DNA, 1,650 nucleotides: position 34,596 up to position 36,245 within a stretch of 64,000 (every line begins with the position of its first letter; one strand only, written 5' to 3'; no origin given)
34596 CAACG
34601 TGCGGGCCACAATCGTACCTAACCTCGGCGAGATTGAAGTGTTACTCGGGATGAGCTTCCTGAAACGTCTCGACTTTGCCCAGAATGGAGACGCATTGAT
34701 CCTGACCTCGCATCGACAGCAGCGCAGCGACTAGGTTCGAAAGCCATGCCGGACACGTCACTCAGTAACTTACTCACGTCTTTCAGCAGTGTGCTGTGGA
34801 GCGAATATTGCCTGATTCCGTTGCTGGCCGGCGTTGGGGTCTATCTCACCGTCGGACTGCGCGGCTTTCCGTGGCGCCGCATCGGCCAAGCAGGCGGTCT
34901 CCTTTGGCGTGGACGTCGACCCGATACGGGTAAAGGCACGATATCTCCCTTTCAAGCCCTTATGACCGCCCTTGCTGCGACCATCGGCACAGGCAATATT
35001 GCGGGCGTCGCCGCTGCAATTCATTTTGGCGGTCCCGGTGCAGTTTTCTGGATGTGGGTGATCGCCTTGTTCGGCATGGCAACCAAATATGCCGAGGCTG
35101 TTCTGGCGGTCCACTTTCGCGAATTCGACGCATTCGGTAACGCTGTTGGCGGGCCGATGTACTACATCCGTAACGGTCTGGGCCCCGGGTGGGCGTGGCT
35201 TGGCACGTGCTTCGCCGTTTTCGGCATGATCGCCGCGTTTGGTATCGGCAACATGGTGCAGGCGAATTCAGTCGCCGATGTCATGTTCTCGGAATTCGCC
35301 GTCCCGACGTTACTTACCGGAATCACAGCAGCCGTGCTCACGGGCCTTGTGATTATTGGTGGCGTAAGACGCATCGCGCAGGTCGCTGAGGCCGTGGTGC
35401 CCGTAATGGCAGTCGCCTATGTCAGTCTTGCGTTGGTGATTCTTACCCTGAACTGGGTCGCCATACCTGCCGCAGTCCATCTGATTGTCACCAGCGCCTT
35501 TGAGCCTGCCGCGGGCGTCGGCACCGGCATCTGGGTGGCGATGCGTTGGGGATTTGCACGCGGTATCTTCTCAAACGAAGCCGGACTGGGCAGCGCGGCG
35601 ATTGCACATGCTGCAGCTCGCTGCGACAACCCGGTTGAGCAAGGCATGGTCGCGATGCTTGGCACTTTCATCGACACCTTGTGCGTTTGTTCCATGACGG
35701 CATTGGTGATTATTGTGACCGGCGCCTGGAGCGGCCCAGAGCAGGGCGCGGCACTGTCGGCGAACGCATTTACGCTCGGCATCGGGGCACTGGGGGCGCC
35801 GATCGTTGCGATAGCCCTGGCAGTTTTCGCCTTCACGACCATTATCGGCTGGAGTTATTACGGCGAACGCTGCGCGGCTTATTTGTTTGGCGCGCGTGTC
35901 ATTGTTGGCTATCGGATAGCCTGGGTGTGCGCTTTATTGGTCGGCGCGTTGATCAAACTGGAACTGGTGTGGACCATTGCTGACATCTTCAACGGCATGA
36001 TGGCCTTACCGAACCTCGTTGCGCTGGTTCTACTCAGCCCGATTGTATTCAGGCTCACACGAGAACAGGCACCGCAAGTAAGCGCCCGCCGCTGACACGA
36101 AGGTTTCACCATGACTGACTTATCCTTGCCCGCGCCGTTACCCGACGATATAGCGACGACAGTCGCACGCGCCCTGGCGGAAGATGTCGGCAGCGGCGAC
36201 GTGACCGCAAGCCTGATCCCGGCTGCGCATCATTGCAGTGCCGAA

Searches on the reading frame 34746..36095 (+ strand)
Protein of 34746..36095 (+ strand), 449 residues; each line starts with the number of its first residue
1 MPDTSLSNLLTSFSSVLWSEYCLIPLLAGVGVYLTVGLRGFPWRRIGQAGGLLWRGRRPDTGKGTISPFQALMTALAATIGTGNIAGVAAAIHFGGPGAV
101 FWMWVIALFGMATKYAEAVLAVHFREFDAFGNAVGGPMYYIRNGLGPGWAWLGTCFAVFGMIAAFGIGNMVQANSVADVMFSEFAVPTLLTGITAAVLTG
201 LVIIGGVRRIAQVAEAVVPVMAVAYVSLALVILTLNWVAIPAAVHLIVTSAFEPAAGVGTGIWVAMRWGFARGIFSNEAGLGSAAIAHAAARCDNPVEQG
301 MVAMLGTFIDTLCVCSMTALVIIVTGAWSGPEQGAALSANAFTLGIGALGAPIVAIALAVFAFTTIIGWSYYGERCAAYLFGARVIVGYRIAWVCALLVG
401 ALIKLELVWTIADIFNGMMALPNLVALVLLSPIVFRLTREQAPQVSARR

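Call 67: search_protein_families(library=pfam, proteins=[window:34746-36095:+], max_evalue=0.00001)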
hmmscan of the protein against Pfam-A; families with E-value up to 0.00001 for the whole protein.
window:34746-36095:+ (449 aa): 1 family
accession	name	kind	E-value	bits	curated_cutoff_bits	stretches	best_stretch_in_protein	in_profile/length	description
PF01235.23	Na_Ala_symp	-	9.3e-139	463.5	24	1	60-444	7-382/392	Sodium:alanine symporter family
